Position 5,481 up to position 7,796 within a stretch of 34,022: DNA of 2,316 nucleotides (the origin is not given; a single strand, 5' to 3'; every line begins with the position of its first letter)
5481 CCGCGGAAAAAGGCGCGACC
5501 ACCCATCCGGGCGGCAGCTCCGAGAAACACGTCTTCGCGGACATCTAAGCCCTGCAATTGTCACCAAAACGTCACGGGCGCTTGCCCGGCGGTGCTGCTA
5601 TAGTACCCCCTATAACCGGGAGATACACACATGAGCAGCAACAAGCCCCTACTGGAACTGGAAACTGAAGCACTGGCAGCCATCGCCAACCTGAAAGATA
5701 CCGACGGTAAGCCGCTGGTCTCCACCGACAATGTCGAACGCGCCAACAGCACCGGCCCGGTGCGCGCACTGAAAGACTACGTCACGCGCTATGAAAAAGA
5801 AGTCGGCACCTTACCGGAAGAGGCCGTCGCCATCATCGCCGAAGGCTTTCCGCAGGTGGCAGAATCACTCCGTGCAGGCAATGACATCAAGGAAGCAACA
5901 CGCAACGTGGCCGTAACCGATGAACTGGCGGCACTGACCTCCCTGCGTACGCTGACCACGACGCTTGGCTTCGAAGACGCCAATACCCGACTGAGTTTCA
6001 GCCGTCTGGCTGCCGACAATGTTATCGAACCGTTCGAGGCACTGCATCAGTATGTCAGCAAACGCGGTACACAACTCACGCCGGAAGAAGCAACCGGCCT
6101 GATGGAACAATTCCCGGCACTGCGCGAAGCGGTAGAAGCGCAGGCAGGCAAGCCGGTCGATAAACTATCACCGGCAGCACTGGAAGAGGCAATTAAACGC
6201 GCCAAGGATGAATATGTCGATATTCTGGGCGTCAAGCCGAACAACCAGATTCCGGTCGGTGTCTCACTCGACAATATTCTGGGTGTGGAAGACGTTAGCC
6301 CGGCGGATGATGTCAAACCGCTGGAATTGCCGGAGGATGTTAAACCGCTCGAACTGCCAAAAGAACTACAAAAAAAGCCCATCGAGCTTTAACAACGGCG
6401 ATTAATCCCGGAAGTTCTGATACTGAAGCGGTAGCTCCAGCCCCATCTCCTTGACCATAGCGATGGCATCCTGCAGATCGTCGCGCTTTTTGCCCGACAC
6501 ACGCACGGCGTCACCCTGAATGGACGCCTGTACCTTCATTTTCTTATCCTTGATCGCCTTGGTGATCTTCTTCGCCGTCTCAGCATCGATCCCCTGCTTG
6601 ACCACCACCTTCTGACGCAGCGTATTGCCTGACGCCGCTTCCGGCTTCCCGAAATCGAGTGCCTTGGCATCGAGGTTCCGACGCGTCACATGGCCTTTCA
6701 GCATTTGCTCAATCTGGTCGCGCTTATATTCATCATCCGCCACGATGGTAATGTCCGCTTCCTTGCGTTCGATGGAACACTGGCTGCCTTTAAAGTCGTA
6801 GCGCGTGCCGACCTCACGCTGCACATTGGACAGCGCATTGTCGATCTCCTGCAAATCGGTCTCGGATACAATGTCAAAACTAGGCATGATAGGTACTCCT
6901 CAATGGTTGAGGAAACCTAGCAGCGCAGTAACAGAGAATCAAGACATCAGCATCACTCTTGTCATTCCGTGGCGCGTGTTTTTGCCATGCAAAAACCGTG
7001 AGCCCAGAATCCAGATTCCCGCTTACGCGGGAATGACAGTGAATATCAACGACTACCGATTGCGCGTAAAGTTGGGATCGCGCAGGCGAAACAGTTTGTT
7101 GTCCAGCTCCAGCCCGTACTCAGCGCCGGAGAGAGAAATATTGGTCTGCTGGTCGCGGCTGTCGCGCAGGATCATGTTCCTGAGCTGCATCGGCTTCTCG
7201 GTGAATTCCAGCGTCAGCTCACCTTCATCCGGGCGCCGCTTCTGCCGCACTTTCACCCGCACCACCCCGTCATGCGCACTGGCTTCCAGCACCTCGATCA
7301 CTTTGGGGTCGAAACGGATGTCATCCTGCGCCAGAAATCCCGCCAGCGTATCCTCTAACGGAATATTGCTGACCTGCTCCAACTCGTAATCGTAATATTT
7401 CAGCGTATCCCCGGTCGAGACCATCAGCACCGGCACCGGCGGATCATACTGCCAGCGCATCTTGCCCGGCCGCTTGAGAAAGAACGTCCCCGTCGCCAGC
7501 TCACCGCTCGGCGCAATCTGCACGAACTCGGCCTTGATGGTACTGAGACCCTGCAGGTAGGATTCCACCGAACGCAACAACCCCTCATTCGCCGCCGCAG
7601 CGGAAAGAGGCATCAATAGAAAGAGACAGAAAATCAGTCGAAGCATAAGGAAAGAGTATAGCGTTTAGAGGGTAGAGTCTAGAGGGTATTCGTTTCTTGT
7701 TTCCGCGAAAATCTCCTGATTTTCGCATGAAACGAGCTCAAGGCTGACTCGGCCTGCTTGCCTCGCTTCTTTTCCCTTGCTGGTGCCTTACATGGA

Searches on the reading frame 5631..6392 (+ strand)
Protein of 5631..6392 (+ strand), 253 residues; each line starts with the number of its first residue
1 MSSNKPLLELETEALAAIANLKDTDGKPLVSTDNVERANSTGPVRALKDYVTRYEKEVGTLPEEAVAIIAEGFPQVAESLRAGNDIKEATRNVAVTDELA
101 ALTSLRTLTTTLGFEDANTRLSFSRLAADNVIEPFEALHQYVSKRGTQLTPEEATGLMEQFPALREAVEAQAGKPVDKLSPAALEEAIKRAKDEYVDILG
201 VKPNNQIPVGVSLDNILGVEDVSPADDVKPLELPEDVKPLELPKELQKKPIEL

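Call 5: search_protein_families(library=pfam, proteins=[window:5631-6392:+], max_evalue=0.001)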
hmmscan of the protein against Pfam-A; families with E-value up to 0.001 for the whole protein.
window:5631-6392:+ (253 aa): 0 families

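Call 54: search_protein_families(library=pfam, proteins=[window:5631-6392:+], max_evalue=0.1)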
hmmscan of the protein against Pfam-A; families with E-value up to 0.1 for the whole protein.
window:5631-6392:+ (253 aa): 2 families
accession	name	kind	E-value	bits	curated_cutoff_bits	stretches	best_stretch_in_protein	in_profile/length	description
PF08938.16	HBS1_N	-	0.072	13.9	26.4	0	147-185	16-51/78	HBS1 N-terminus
PF09349.15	OHCU_decarbox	-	0.081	13.9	24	0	125-169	24-68/155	OHCU decarboxylase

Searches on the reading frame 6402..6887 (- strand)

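Call 5: search_protein_families(library=pfam, proteins=[window:6402-6887:-], max_evalue=0.001)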
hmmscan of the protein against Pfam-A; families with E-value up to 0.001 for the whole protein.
window:6402-6887:- (161 aa): 2 families
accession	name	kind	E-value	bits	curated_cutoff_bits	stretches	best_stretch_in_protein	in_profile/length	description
PF04461.18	DUF520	-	2e-65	220.3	23.2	1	2-160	1-161/161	Protein of unknown function (DUF520)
PF09185.15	DUF1948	-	0.00055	20.3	25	1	72-144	28-96/140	Domain of unknown function (DUF1948)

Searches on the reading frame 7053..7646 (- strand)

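Call 5: search_protein_families(library=pfam, proteins=[window:7053-7646:-], max_evalue=0.001)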
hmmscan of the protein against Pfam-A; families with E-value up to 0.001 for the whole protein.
window:7053-7646:- (197 aa): 1 family
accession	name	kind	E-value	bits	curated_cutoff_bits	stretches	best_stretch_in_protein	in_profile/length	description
PF03548.22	LolA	-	1.6e-26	93.5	23.6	1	33-187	2-163/165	Outer membrane lipoprotein carrier protein LolA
